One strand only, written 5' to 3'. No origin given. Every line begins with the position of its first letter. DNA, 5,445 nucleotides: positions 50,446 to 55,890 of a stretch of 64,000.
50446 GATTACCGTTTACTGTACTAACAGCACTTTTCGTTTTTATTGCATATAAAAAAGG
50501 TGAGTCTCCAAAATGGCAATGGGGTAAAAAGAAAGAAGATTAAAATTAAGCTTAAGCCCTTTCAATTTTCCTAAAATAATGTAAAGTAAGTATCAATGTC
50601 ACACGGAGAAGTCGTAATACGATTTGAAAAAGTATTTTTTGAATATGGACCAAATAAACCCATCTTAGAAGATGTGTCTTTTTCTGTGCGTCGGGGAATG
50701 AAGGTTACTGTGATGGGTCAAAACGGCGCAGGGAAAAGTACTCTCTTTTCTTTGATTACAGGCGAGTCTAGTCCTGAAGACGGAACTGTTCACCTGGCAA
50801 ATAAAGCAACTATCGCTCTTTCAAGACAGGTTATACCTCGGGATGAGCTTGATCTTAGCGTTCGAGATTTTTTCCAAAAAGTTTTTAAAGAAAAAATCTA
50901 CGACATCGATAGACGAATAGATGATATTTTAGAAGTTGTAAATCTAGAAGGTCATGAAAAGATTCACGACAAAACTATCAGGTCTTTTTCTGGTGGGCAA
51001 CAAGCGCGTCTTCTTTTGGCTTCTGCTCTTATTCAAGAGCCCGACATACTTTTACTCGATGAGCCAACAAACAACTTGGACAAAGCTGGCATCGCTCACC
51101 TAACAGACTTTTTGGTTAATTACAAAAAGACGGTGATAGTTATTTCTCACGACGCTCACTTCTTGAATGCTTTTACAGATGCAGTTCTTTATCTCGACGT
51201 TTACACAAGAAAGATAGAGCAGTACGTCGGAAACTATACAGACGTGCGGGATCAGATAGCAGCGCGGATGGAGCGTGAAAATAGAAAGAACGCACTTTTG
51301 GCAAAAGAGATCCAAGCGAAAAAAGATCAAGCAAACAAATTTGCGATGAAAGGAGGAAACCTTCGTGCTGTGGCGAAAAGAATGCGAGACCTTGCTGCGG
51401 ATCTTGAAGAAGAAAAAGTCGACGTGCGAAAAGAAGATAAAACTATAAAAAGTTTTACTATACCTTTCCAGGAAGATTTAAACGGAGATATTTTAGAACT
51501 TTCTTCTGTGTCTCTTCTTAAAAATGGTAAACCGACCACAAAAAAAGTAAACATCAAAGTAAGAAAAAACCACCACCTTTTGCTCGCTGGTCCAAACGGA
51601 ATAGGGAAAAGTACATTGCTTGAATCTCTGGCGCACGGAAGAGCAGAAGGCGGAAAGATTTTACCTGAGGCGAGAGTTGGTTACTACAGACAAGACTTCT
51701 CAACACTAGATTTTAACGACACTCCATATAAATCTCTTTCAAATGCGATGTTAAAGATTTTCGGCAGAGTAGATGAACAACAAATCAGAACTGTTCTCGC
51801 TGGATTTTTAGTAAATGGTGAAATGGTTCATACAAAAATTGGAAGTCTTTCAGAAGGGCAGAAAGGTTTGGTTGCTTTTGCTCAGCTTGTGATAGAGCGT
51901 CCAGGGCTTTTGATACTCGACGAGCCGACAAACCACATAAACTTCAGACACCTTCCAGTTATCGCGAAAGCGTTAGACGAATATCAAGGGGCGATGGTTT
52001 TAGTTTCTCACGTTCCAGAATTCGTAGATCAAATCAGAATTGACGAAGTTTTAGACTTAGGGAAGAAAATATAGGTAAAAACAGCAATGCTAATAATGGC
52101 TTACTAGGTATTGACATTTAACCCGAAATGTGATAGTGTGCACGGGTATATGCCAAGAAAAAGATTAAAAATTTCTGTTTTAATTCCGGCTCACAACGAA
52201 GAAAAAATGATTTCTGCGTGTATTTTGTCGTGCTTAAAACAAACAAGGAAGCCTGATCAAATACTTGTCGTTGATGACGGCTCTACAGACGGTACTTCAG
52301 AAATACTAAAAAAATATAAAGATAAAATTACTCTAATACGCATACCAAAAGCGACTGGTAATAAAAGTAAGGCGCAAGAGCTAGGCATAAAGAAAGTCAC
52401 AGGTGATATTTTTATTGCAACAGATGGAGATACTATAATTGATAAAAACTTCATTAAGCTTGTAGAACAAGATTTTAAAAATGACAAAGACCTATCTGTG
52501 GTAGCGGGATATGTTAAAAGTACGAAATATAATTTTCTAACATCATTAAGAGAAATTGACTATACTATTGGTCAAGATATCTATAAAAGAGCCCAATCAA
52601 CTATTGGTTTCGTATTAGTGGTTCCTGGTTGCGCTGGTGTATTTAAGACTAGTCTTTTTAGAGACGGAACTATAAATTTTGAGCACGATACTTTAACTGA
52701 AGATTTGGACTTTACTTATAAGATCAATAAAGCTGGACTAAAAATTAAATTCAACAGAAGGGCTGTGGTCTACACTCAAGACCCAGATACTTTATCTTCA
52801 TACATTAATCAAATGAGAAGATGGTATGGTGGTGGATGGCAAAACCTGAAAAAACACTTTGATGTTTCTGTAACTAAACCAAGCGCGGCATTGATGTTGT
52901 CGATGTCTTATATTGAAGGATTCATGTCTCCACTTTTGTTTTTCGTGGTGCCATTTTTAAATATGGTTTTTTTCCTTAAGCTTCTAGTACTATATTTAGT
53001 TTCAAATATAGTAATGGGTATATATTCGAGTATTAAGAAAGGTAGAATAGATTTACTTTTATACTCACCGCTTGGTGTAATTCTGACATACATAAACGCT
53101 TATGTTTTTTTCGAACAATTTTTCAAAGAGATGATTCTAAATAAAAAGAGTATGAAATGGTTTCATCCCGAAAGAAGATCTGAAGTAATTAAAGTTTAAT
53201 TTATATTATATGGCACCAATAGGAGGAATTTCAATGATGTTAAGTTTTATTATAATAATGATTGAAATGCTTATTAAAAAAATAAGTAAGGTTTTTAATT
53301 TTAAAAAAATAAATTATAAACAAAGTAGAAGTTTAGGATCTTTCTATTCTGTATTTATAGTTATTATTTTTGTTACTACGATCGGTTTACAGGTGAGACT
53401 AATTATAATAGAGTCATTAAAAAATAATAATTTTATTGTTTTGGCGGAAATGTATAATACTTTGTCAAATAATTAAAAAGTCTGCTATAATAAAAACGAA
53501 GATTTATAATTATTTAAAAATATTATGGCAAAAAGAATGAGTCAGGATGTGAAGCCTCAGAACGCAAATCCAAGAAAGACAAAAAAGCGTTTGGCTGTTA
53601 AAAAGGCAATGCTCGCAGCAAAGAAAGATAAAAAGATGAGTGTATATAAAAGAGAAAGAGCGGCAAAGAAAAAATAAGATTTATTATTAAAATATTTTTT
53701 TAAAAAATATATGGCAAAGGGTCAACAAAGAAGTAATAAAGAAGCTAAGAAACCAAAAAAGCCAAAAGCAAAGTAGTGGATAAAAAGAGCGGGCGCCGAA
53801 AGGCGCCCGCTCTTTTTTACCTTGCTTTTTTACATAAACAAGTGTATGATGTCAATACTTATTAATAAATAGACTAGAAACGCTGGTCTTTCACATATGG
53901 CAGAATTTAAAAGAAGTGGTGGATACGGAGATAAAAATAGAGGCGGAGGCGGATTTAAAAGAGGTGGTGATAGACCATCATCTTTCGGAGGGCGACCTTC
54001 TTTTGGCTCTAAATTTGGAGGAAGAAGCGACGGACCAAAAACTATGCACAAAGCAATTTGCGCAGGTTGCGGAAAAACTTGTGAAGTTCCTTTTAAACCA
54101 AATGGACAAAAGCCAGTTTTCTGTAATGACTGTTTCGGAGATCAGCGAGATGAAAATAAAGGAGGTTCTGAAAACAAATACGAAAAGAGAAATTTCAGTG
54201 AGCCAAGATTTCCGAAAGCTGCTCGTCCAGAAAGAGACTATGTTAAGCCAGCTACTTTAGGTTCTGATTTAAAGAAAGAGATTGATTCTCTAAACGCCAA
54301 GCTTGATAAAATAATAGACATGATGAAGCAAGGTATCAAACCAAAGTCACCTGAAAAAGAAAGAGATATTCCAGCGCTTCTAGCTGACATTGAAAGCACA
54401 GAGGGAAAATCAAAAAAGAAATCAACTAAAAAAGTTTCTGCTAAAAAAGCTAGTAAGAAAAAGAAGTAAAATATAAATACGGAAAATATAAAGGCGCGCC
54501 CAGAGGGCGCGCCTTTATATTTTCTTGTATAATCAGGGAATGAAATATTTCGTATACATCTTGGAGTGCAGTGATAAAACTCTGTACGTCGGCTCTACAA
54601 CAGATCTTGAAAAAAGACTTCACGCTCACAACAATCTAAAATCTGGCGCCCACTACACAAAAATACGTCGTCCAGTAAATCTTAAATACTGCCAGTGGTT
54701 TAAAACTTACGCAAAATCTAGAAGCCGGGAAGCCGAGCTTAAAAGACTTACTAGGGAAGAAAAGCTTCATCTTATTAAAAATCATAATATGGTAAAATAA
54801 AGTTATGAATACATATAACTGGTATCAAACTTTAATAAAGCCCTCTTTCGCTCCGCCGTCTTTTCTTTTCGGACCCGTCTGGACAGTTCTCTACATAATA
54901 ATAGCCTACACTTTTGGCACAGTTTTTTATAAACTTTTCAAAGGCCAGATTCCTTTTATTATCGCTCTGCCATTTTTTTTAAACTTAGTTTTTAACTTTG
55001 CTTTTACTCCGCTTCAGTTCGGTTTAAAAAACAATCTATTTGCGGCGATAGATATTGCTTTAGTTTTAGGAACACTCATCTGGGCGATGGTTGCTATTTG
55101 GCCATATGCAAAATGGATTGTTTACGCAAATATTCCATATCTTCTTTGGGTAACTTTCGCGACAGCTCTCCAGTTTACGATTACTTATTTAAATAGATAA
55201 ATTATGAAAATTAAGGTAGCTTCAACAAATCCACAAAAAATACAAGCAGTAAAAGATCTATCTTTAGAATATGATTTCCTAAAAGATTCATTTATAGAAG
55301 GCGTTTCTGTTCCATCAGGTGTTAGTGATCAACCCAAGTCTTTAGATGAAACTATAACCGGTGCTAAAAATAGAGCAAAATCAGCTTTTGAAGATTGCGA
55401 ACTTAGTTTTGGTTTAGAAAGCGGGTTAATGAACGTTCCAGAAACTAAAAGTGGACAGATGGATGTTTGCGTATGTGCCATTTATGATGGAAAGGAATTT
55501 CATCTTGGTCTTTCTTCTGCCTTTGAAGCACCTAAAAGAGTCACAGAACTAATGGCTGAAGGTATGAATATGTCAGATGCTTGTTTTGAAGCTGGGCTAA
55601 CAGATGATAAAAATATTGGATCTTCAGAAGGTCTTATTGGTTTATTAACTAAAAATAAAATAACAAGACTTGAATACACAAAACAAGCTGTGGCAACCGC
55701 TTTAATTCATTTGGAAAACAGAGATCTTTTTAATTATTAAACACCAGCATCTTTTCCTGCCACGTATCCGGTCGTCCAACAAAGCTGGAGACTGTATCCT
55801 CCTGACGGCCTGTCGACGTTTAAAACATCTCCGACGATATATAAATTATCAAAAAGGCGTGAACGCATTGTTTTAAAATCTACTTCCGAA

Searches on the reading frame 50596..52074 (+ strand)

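Call 54: search_protein_families(library=pfam, proteins=[window:50596-52074:+], max_evalue=0.001)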
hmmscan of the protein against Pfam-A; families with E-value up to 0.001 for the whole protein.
window:50596-52074:+ (492 aa): 20 families
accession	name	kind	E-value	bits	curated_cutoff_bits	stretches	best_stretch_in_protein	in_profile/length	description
PF00005.33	ABC_tran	-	1.2e-48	165.7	25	2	24-159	1-137/137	ABC transporter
PF13304.12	AAA_21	-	1.3e-17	65.3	27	1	70-190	179-303/304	AAA domain, putative AbiEii toxin, Type IV TA system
PF02463.25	SMC_N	-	1.7e-10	41.2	40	0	101-193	110-205/220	RecF/RecN/SMC N terminal domain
PF13555.12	AAA_29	-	2.2e-08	34.1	27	0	317-344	14-41/61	P-loop containing region of AAA domain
PF03193.22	RsgA_GTPase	-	2.5e-07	31.1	30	0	312-348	94-129/174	RsgA GTPase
PF13191.12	AAA_16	-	9.5e-07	29.9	32.6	0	326-395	25-85/167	AAA ATPase domain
PF13401.12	AAA_22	-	3.8e-06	27.7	27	0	326-443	6-92/130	AAA domain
PF20720.3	nSTAND3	-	5.3e-06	26.7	27.2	1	316-351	8-43/155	Novel STAND NTPase 3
PF13476.12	AAA_23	-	1.4e-05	26.3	27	0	328-346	22-40/201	AAA domain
PF05729.18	NACHT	-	1.7e-05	25.1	26.7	0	328-353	3-28/167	NACHT domain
PF01926.29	MMR_HSR1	-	7.1e-05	23.3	21.9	0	36-59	1-24/113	50S ribosome-binding GTPase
PF13514.12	AAA_27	-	0.00012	22.2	22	0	302-346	3-47/206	AAA domain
PF13481.12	AAA_25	-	0.00018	21.6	27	0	325-357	33-65/195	AAA domain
PF12848.13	ABC_tran_Xtn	-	0.0002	21.8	25.9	1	202-272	3-72/85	ABC transporter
PF13521.12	AAA_28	-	0.00025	21.8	27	0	329-368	3-40/164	AAA domain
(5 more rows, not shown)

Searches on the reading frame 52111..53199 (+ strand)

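Call 54: search_protein_families(library=pfam, proteins=[window:52111-53199:+], max_evalue=0.001)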
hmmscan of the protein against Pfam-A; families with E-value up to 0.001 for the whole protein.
window:52111-53199:+ (362 aa): 7 families
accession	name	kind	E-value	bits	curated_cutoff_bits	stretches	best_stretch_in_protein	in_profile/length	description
PF00535.33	Glycos_transf_2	-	1.5e-29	103.6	23.3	1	22-181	1-163/168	Glycosyl transferase family 2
PF13641.12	Glyco_tranf_2_3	-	1.7e-24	87.5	27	1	21-241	3-230/230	Glycosyltransferase like family 2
PF13632.12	Glyco_trans_2_3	-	2.5e-15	57.3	27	1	104-294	5-182/198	Glycosyl transferase family group 2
PF13506.12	Glyco_transf_21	-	5.8e-07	29.6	21.7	1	72-238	5-172/174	Glycosyl transferase family 21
PF03142.21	Chitin_synth_2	-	1.6e-06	27.5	27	0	210-301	342-429/527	Chitin synthase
PF10111.15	Glyco_tranf_2_2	-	1.3e-05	25.3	27.3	1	22-116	1-101/276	Glycosyltransferase like family 2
PF13704.12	Glyco_tranf_2_4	-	0.00037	21.4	27.5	1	34-82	7-52/98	Glycosyl transferase family 2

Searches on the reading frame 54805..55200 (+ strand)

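Call 54: search_protein_families(library=pfam, proteins=[window:54805-55200:+], max_evalue=0.001)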
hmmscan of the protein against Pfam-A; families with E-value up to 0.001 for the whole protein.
window:54805-55200:+ (131 aa): 1 family
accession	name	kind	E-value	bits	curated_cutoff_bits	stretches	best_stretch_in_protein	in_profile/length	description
PF03073.20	TspO_MBR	-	2.9e-29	102.1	24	1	3-128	20-144/145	TspO/MBR family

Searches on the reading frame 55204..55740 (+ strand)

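Call 54: search_protein_families(library=pfam, proteins=[window:55204-55740:+], max_evalue=0.001)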
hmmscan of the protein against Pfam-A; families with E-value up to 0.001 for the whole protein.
window:55204-55740:+ (178 aa): 1 family
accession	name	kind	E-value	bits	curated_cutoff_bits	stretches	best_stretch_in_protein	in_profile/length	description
PF01931.24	NTPase_I-T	-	8.2e-41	140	25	1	6-169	1-160/162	Protein of unknown function DUF84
